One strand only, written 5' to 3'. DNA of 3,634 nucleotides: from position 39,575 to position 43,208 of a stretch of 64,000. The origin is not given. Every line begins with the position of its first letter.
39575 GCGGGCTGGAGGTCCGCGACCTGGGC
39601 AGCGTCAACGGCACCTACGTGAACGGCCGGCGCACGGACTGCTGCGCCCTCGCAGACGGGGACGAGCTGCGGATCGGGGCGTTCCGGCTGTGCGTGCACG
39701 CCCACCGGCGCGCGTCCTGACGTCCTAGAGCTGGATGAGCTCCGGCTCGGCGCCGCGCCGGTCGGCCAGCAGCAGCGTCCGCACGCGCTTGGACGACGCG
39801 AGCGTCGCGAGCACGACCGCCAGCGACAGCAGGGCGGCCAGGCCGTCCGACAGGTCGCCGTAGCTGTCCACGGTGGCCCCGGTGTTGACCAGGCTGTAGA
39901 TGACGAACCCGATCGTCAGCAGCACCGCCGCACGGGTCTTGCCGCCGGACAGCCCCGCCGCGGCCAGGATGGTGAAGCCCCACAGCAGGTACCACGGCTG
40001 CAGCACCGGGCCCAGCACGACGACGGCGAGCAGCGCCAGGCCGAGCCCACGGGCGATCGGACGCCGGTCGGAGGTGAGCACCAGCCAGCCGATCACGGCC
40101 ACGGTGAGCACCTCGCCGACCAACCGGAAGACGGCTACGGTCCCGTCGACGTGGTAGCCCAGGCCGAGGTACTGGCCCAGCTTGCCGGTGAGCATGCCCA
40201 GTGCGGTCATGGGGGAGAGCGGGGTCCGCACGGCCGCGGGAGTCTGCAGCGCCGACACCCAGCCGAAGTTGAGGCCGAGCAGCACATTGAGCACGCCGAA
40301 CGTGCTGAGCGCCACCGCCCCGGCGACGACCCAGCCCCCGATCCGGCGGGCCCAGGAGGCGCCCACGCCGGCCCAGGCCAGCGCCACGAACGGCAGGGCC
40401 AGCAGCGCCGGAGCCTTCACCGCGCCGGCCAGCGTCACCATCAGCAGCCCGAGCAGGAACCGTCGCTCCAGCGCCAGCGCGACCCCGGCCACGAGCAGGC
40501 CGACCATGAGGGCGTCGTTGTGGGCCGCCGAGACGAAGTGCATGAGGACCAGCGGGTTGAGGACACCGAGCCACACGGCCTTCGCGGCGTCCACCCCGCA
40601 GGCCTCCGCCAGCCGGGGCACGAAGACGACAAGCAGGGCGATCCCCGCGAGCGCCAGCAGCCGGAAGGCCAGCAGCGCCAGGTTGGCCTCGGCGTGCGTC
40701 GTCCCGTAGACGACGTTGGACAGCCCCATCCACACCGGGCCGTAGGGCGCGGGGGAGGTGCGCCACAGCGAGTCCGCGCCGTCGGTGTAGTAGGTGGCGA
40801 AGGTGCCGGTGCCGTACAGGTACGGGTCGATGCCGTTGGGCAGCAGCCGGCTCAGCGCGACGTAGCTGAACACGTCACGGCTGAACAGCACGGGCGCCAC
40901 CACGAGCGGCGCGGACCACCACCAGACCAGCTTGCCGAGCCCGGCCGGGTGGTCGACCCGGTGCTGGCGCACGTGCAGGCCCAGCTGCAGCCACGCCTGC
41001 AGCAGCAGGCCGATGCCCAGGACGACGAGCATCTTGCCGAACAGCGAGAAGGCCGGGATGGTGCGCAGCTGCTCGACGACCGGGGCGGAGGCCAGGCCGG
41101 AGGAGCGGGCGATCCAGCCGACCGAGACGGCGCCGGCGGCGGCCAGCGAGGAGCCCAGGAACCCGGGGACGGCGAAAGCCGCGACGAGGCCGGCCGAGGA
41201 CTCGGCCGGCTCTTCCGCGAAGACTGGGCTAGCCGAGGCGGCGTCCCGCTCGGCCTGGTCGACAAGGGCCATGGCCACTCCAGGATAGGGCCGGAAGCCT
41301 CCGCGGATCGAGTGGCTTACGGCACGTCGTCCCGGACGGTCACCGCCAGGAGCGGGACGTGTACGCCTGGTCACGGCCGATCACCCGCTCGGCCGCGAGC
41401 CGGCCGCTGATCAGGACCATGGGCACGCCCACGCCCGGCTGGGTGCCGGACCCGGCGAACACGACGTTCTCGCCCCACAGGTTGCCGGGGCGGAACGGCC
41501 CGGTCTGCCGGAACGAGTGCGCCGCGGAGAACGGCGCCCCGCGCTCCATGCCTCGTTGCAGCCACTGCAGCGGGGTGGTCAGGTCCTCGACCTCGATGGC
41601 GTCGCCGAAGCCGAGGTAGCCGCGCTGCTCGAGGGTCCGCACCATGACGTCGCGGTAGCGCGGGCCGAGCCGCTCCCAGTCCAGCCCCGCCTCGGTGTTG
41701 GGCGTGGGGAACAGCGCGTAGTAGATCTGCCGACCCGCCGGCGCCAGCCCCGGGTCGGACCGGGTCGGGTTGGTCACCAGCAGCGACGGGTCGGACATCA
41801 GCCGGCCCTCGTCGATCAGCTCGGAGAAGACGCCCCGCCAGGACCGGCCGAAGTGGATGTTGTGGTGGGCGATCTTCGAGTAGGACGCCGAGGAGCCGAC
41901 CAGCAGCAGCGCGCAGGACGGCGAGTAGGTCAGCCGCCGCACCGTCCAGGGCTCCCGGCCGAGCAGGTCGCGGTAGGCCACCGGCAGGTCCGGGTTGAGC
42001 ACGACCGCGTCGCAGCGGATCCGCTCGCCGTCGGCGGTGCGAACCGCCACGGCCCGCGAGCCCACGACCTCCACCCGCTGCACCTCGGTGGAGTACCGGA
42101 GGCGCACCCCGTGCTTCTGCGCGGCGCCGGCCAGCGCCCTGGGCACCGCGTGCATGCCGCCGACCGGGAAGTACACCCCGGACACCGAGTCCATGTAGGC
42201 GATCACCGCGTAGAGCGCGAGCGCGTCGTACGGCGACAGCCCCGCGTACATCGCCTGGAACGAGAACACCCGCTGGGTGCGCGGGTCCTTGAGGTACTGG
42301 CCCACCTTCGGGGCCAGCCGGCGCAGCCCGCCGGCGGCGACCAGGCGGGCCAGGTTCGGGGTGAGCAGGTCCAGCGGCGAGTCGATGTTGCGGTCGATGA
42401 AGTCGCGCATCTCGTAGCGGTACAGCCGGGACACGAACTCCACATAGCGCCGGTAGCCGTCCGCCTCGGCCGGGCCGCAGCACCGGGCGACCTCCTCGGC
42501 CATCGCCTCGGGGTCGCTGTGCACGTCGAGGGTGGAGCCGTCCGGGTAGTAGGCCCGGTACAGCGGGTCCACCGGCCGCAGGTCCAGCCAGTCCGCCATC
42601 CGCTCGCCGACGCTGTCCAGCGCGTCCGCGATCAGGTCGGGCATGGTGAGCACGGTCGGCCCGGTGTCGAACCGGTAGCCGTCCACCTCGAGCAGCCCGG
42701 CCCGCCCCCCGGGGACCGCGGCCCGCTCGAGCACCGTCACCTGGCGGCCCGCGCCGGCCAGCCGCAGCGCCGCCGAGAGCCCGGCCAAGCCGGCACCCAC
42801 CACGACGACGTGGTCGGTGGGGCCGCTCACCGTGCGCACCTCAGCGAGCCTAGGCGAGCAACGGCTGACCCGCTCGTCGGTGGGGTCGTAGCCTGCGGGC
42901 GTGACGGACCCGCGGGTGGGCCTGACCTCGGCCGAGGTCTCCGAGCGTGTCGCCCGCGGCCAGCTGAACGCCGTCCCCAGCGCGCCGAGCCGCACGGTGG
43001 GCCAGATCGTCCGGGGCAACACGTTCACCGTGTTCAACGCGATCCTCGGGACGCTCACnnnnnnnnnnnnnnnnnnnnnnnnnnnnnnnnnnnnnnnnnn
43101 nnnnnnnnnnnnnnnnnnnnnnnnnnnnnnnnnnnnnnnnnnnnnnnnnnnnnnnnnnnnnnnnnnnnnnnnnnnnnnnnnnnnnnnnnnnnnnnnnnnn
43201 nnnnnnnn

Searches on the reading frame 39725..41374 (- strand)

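Call 10: search_protein_families(library=pfam, proteins=[window:39725-41374:-], max_evalue=0.001)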
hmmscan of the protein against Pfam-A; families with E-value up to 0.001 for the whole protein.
window:39725-41374:- (549 aa): 0 families

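Call 50: search_protein_families(library=ncbifam, proteins=[window:39728-41374:-], max_evalue=0.001)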
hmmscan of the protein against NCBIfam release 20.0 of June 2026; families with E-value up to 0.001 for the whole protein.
window:39728-41374:- (549 aa): 2 families
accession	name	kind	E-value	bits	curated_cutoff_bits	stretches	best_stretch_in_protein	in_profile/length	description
TIGR03459.1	crt_membr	equivalog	2.1e-58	198.4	439.4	1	70-488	4-438/470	alpha-(1->6)-mannopyranosyltransferase A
NF038066.1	MptB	equivalog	6.4e-49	166.8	40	1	96-521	73-536/553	polyprenol phosphomannose-dependent alpha 1,6 mannosyltransferase MptB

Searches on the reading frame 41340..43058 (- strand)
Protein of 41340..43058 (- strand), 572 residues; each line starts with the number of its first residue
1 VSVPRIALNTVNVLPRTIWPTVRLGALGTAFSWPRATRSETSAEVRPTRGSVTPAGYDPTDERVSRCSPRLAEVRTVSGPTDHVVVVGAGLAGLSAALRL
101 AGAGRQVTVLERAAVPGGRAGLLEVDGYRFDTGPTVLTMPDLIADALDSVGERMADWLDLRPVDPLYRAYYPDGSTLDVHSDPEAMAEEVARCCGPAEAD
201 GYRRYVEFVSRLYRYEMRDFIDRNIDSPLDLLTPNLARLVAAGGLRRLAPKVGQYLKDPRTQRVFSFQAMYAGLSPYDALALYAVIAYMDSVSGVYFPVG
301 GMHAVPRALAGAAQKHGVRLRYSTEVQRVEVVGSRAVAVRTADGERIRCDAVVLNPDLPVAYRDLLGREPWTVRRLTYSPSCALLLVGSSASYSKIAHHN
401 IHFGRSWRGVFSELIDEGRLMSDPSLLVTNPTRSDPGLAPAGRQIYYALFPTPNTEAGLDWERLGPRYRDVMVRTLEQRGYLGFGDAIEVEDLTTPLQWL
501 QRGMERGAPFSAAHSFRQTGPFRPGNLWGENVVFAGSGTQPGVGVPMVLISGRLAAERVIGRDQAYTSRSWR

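Call 10: search_protein_families(library=pfam, proteins=[window:41340-43058:-], max_evalue=0.001)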
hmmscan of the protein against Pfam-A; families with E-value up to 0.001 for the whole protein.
window:41340-43058:- (572 aa): 10 families
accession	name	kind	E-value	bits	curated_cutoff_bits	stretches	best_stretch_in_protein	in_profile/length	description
PF01593.30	Amino_oxidase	-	2.1e-42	146.4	19.8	1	91-560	1-443/443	Flavin containing amine oxidoreductase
PF01266.30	DAO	-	8.2e-15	55.6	27.9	1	83-354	1-200/353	FAD dependent oxidoreductase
PF13450.12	NAD_binding_8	-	1.2e-13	51.5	21.9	1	86-139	1-54/68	NAD(P)-binding Rossmann-like domain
PF07992.20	Pyr_redox_2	-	1.3e-09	38.4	26.1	1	83-119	2-39/291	Pyridine nucleotide-disulphide oxidoreductase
PF03486.20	HI0933_like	-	5.5e-09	36.3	50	0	83-117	2-36/244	HI0933-like protein Rossmann domain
PF00070.33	Pyr_redox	-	1.2e-07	32.6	22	1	83-116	1-34/82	Pyridine nucleotide-disulphide oxidoreductase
PF01494.25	FAD_binding_3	-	1.2e-06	28.5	22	1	83-120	3-42/349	FAD binding domain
PF00890.30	FAD_binding_2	-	5.8e-06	26.2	20.4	1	83-117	1-35/414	FAD binding domain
PF01946.23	Thi4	-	6.4e-05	22.7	26.2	1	83-121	19-58/235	Thi4 family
PF12831.13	FAD_oxidored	-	0.00033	20.5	27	0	84-120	2-38/416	FAD dependent oxidoreductase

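Call 50: search_protein_families(library=ncbifam, proteins=[window:41343-43058:-], max_evalue=0.001)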
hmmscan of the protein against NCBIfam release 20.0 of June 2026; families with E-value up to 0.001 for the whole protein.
window:41343-43058:- (572 aa): 71 families (the best 25 are shown)
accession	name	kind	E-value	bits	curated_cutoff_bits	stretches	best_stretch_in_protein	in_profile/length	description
TIGR02734.1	crtI_fam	subfamily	4.8e-148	494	238.1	1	84-565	1-494/504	phytoene desaturase family protein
NF058655.1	CrtID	equivalog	2.9e-81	273.7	640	1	84-556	1-478/478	bifunctional phytoene desaturase/3,4-desaturase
NF045637.1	carotdesatCrtDProt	equivalog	4.1e-78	263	580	1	84-560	1-483/485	1-hydroxycarotenoid 3,4-desaturase CrtD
NF042421.1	hydcarot_desat_CrtD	equivalog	2.6e-53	181.2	500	1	84-558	4-482/487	1-hydroxycarotenoid 3,4-desaturase CrtD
TIGR02730.1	carot_isom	equivalog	7e-27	94.4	586.9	1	84-559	3-488/493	carotenoid isomerase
NF005560.0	PRK07233.1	equivalog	7.4e-16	58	252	1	83-131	2-50/435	hypothetical protein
TIGR03467.1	HpnE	equivalog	1.7e-15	57.3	283.05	1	84-137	1-56/430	hydroxysqualene dehydroxylase HpnE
TIGR02733.1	desat_CrtD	equivalog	5.6e-14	51.7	549.7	1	82-135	2-55/492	C-3',4' desaturase CrtD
NF045689.1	BCarotKetCrtO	equivalog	1.4e-13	50.2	1000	1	83-214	5-138/563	beta-carotene ketolase CrtO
NF001933.0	PRK00711.1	subfamily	8.1e-11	41.6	383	2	300-354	198-251/429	D-amino acid dehydrogenase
NF050086.1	pipecolate_AmaA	exception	4.5e-10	38.8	600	1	81-121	25-65/425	L-pipecolate oxidase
NF005548.0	PRK07208.1-4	equivalog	6.3e-10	38.3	389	1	82-134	4-56/488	hypothetical protein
TIGR02485.1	CobZ_N-term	equivalog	1.6e-09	37.1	372.55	1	296-355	121-183/437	FAD-dependent tricarballylate dehydrogenase TcuA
NF002480.1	PRK01747.1-1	equivalog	6.3e-09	34.8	540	1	78-119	245-286/645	bifunctional tRNA (5-methylaminomethyl-2-thiouridine)(34)-methyltransferase MnmC2/FAD-dependent 5-carboxymethylaminomethyl-2-thiouridine(34)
NF006130.0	PRK08274.1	equivalog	1.4e-08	34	369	1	294-354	123-187/467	FAD-dependent tricarballylate dehydrogenase TcuA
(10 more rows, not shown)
